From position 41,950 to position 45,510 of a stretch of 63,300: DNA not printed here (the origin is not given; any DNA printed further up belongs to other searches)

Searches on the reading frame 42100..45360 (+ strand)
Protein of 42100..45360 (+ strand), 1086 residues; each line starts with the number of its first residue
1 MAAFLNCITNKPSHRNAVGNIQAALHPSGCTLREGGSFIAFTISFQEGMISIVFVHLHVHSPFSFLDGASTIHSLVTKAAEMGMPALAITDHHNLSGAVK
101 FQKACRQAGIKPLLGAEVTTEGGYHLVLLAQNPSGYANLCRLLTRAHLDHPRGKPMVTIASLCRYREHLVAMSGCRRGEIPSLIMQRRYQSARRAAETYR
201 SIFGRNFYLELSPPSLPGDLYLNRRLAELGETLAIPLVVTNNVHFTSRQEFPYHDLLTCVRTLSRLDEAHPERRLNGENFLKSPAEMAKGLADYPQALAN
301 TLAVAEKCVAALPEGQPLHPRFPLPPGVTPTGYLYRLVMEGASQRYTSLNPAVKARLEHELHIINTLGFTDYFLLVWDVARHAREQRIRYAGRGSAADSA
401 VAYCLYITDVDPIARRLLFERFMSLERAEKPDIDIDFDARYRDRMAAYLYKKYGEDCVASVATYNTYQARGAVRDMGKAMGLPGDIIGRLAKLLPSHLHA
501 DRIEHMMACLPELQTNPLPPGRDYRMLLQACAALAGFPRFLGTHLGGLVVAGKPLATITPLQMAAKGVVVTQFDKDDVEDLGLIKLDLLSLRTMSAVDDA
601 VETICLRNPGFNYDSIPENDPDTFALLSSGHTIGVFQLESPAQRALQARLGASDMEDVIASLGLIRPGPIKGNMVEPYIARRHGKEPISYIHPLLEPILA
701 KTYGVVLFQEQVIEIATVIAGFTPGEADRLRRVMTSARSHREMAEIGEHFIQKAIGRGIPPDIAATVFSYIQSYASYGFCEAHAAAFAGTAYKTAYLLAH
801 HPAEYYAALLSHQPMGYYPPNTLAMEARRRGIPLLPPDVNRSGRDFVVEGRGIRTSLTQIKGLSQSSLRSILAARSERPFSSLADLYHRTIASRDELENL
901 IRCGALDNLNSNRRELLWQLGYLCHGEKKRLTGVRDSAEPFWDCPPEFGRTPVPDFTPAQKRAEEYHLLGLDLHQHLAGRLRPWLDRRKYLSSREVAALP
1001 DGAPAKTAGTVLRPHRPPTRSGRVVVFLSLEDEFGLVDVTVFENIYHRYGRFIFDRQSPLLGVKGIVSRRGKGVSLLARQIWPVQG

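Call 42: search_protein_families(library=pfam, proteins=[window:42100-45360:+], max_evalue=0.0001)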
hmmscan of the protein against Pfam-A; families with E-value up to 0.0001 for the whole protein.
window:42100-45360:+ (1086 aa): 5 families
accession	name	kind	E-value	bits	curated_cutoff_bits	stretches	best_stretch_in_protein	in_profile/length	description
PF07733.18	DNA_pol3_alpha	-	5.3e-76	256.1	23.9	1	333-589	2-259/260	Bacterial DNA polymerase III alpha NTPase domain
PF17657.6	DNA_pol3_finger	-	2.7e-52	176.9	22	1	594-756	2-164/166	Bacterial DNA polymerase III alpha subunit finger domain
PF02811.25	PHP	-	4e-48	164.3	26.4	1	56-212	1-162/164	PHP domain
PF14579.12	HHH_6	-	1e-24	87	25.6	1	831-916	1-90/90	Helix-hairpin-helix motif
PF01336.31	tRNA_anti-codon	-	2.5e-05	24.6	27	0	1009-1083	5-74/75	OB-fold nucleic acid binding domain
